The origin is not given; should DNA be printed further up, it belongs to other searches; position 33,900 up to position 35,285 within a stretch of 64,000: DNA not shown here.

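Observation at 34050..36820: Octaheme c-type cytochrome translationally coupled to an OprO/OprP-like porin inside an arsenic-resistance gene string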

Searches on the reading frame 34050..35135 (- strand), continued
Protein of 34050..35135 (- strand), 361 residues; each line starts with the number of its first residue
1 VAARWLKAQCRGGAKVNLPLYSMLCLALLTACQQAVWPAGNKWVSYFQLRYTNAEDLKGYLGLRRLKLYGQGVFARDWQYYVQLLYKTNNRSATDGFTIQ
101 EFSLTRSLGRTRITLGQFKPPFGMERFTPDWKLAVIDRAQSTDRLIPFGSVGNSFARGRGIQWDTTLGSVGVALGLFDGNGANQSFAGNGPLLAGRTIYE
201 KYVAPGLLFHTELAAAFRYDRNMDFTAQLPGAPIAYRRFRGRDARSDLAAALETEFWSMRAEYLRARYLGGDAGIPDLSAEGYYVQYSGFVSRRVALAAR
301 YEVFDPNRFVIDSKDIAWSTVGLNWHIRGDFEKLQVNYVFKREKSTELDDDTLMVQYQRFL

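Call 72: predict_structure(alignment_id=A3)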
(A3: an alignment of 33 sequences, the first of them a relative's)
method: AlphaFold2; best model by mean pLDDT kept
length: 346 residues; sequences in the alignment: 33
mean_pLDDT: 91.4   pTM: 0.85
mean pLDDT of the five models: 91.4, 90.8, 90.2, 87.9, 84.8
residues with pLDDT >= 90: 261; 70-90: 66; 50-70: 16; < 50: 3
segments of 3 or more residues with pLDDT < 50: 19-21
pLDDT, mean of each block of 10 residues (from residue 1): 79 65 75 95 92 94 94 93 96 96 97 93 93 90 97 96 94 93 97 98 93 86 94 98 98 91 95 97 96 74 95 95 85 78 96
secondary structure, 60 per line:
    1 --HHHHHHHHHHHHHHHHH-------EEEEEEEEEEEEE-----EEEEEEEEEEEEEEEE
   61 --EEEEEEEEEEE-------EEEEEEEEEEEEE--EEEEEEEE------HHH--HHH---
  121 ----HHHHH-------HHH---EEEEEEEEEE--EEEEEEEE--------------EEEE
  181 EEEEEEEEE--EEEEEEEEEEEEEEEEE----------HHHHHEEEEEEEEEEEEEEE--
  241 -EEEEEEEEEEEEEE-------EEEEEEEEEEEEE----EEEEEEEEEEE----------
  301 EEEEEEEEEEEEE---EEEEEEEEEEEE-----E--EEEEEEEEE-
elements in order: H3-19 E27-39 E45-60 E63-73 E81-93 E96-103 H125-129 E143-152 E155-162 E177-189 E192-208 H219-223 E224-238 E242-255 E263-275 E280-290 E301-313 E317-328 E337-345

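Call 74: fold_search(model_id=the predicted structure, library=pdb)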
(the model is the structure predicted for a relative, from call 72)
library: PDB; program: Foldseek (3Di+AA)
matches with E <= 10: 858; with E <= 0.001: 248
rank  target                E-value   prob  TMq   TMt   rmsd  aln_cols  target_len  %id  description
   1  2o4v_A                3.0e-16  1.00  0.71  0.60   6.2       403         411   20  An arginine ladder in OprP mediates phosphate specific transfer across the outer membrane (released 2006-12-26)
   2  4rjw                  4.3e-14  1.00  0.70  0.58   6.2       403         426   17  Crystal structure of Pseudomonas aeruginosa OprO (released 2015-10-21)
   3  3wi5                  7.3e-13  1.00  0.67  0.73   5.5       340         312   10  Crystal structure of the Loop 7 mutant PorB from Neisseria meningitidis serogroup B (released 2014-01-01)
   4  5nxn_A                1.8e-12  1.00  0.67  0.68   5.6       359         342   14  Structure of a L5-deletion mutant of Providencia stuartii Omp-Pst1 (released 2018-02-21)
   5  6ehc_A                2.0e-12  1.00  0.63  0.70   5.8       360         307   12  OmpUdeltaN (N-terminus deletion mutant of OmpU), outer membrane protein of Vibrio cholerae (released 2018-04-25)
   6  6ehe                  2.1e-12  1.00  0.59  0.67   6.1       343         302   10  OmpTdeltaL8 (loop L8 deletion mutant of OmpT), an outer membrane protein of Vibrio cholerae (released 2018-04-25)
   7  4d64_A                2.5e-12  1.00  0.66  0.65   5.8       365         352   14  Structure of porin Omp-Pst1 from P. stuartii; the crystallographic symmetry generates a dimer of trimers. (released 2016-03-09)
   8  6ehb_B                2.6e-12  1.00  0.59  0.64   6.2       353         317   12  OmpU, an outer membrane protein, of Vibrio cholerae (released 2018-04-25)
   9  6ehb_C                2.9e-12  1.00  0.60  0.64   5.9       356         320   12  OmpU, an outer membrane protein, of Vibrio cholerae (released 2018-04-25)
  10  2fgq                  4.8e-12  1.00  0.67  0.70   5.0       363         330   12  High resolution X-ray structure of Omp32 in complex with malate (released 2006-01-31)
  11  6ehf                  4.8e-12  1.00  0.61  0.65   6.6       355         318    9  OmpT (in-vitro folded), an outer membrane protein Vibrio cholerae (trimer form) (released 2018-04-25)
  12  9a32_MODEL_1_A        4.8e-12  1.00  0.57  0.55   8.9       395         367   13  Model of E. coli OmpC by in-cell photo-crosslinking MS and deep learning (released 2023-02-24)
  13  6ehb_A                6.2e-12  1.00  0.59  0.63   6.4       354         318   12  OmpU, an outer membrane protein, of Vibrio cholerae (released 2018-04-25)
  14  1e54_A                9.5e-12  1.00  0.67  0.69   5.0       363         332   12  Anion-selective porin from Comamonas acidovorans (released 2001-07-12)
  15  5oyk                  1.0e-11  1.00  0.62  0.67   5.5       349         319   10  Outer-membrane expressed OmpT of Vibrio cholerae (released 2018-04-25)
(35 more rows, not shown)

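Call 89: search_protein_families(library=pfam, proteins=[L098:76-1101:+, L121:6982-7911:-, L100:3325-4644:-, L104:1049-1903:+, L115:6983-8008:-, L137:8426-9004:+], max_evalue=0.001)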
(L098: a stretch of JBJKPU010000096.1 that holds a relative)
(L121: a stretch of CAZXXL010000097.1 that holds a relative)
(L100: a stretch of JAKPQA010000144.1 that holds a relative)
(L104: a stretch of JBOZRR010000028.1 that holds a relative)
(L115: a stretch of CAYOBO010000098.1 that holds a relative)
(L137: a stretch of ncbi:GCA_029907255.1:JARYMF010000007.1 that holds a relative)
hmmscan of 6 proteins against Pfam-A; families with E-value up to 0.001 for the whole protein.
L098:76-1101:+ (341 aa): 2 families
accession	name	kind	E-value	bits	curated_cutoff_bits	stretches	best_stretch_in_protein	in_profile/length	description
PF02663.19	FmdE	-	8.8e-33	113.6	22.9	1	154-291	1-132/133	FmdE, Molybdenum formylmethanofuran dehydrogenase operon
PF01258.23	zf-dskA_traR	-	3.8e-09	36.8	24.9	1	307-340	2-33/36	Prokaryotic dksA/traR C4-type zinc finger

L121:6982-7911:- (309 aa): 1 family
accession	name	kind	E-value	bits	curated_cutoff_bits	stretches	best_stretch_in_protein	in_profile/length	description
PF01925.25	TauE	-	6e-46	157.5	32.6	1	67-303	3-237/237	Sulfite exporter TauE/SafE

L100:3325-4644:- (439 aa): 0 families

L104:1049-1903:+ (284 aa): 0 families

L115:6983-8008:- (341 aa): 0 families

L137:8426-9004:+ (192 aa): 0 families

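Call 93: find_homologous_proteins(query=L105:9393-11810:+)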
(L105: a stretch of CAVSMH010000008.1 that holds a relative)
Query L105:9393-11810:+ (805 aa): 1026 proteins with E <= 0.001 among 8000 candidates; the best 120 are listed.
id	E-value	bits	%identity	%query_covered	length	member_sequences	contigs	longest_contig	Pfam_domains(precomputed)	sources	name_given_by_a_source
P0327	0.0e+0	1924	100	100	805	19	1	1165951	PF14537.12,PF22678.2,PF02085.22,PF14522.12,PF22113.2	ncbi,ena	-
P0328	0.0e+0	1812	94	99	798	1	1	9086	PF14537.12,PF22678.2,PF14522.12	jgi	jgi:hypothetical protein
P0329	0.0e+0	1576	94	85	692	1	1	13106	PF14537.12,PF13435.12,PF22678.2,PF14522.12,PF22113.2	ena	-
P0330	0.0e+0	1564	80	98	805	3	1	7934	PF14537.12,PF22678.2,PF03264.20,PF02085.22,PF14522.12,PF22113.2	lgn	-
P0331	0.0e+0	1545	78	99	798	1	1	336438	PF14537.12,PF13435.12,PF22678.2,PF03264.20,PF02085.22,PF14522.12,PF22113.2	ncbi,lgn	-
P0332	0.0e+0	1533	79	99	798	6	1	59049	PF14537.12,PF22678.2,PF02085.22,PF14522.12,PF22113.2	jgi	jgi:hypothetical protein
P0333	0.0e+0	1530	79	98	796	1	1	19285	PF14537.12,PF22678.2,PF03264.20,PF02085.22,PF14522.12,PF22113.2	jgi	jgi:hypothetical protein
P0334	0.0e+0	1523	78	99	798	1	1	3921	PF14537.12,PF13435.12,PF22678.2,PF02085.22,PF14522.12,PF22113.2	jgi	jgi:hypothetical protein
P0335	0.0e+0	1521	78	99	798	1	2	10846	PF14537.12,PF22678.2,PF02085.22,PF14522.12,PF22113.2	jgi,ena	-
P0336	0.0e+0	1516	78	98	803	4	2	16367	PF14537.12,PF13435.12,PF22678.2,PF02085.22,PF14522.12,PF22113.2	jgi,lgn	jgi:hypothetical protein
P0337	0.0e+0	1514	77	99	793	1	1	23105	PF14537.12,PF13435.12,PF22678.2,PF03264.20,PF02085.22,PF14522.12,PF22113.2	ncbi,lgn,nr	ncbi:MAG: NapC/NirT family cytochrome c [Acidobacteria bacterium]|nr:NapC/NirT family cytochrome c [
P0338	0.0e+0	1511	77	98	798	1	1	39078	PF14537.12,PF22678.2,PF14522.12,PF22113.2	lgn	-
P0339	0.0e+0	1499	77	99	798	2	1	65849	PF14537.12,PF22678.2,PF14522.12,PF22113.2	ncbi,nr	ncbi:MAG: hypothetical protein HXY18_00945 [Bryobacteraceae bacterium]|nr:hypothetical protein [Bryo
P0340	0.0e+0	1491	78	97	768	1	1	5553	PF14537.12,PF13435.12,PF22678.2,PF14522.12,PF22113.2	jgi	jgi:hypothetical protein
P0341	0.0e+0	1489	77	96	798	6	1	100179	PF14537.12,PF13435.12,PF22678.2,PF14522.12,PF22113.2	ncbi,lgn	-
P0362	0.0e+0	1314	71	95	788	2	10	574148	PF14537.12,PF14522.12,PF22113.2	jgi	jgi:hypothetical protein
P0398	0.0e+0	1167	65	92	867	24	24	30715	PF14537.12,PF13435.12,PF14522.12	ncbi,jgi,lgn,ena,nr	ncbi:MAG TPA: multiheme c-type cytochrome [Dermatophilaceae bacterium]|nr:multiheme c-type cytochrom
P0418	0.0e+0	1159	62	94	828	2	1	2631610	PF14537.12,PF13435.12,PF14522.12,PF22113.2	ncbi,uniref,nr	ncbi:conserved membrane hypothetical protein [uncultured Desulfobacterium sp.]|uniref:Cytochrome c-5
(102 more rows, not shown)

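Call 94: find_encoding_contigs(protein=P0418, flank=8000, max_places=1)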
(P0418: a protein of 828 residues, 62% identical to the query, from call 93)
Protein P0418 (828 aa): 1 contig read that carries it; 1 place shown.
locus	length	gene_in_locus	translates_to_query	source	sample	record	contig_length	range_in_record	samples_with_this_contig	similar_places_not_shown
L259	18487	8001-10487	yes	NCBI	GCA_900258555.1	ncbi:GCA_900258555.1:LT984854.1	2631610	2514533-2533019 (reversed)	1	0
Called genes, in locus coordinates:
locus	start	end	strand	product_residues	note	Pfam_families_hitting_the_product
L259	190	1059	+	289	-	PF10418:DHODB_Fe-S_bind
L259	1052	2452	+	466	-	PF14691:Fer4_20, PF01262:AlaDh_PNT_C (faint), PF00070:Pyr_redox (faint), PF07992:Pyr_redox_2, PF13738:Pyr_redox_3 (faint), PF13450:NAD_binding_8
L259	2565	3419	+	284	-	PF01135:PCMT, PF01209:Ubie_methyltran, PF13489:Methyltransf_23, PF06325:PrmA, PF13847:Methyltransf_31, PF08241:Methyltransf_11, PF08242:Methyltransf_12, PF13649:Methyltransf_25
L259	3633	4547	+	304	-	-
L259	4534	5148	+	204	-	PF02663:FmdE, PF01258:zf-dskA_traR (weak)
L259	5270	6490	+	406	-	PF02417:Chromate_transp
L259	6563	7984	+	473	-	PF13372:Alginate_exp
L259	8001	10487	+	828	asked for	PF14522:Cytochrome_C7 (faint), PF22113:Mtrc-MtrF_II-IV_dom (faint), PF14537:Cytochrom_c3_2 (faint), PF13435:Cytochrome_C554 (faint)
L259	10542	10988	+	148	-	PF01451:LMWPc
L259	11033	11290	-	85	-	PF05016:ParE_toxin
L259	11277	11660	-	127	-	PF22180:RH3_dom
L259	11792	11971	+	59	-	-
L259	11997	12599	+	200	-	PF13338:AbiEi_4 (weak)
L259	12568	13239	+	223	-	PF08843:AbiEii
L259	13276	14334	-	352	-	PF00589:Phage_integrase, PF03459:TOBE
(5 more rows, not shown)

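Call 95: find_encoding_contigs(protein=P0362, flank=8000, max_places=1)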
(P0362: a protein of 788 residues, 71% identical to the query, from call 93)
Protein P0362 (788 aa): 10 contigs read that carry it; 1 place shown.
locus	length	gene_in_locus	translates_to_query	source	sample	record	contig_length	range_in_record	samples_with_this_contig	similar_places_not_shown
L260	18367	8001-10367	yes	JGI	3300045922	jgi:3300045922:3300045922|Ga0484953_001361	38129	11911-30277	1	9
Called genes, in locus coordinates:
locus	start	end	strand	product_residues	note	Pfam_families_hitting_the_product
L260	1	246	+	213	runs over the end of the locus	PF00677:Lum_binding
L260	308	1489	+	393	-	PF01208:URO-D (weak)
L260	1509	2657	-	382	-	PF24316:Tli3 (faint), PF02012:BNR (faint), PF13088:BNR_2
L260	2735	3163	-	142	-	PF01451:LMWPc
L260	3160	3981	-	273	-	PF01135:PCMT, PF13489:Methyltransf_23, PF01209:Ubie_methyltran, PF06325:PrmA, PF13847:Methyltransf_31, PF08241:Methyltransf_11, PF08242:Methyltransf_12, PF13649:Methyltransf_25, +4 more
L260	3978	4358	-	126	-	PF01451:LMWPc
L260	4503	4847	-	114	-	PF01022:HTH_5, PF12840:HTH_20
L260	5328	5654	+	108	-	PF12840:HTH_20 (weak), PF01022:HTH_5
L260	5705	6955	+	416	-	PF03773:ArsP_1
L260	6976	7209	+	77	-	PF13192:Thioredoxin_3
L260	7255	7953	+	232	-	PF02525:Flavodoxin_2 (weak), PF03358:FMN_red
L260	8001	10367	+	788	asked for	PF14522:Cytochrome_C7 (faint), PF22113:Mtrc-MtrF_II-IV_dom (faint), PF14537:Cytochrom_c3_2 (faint)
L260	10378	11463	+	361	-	PF01758:SBF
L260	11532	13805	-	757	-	PF12805:FUSC-like, PF04632:FUSC, PF11744:ALMT, PF13515:FUSC_2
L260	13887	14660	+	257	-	PF00106:adh_short, PF08659:KR, PF13460:NAD_binding_10 (weak), PF13561:adh_short_C2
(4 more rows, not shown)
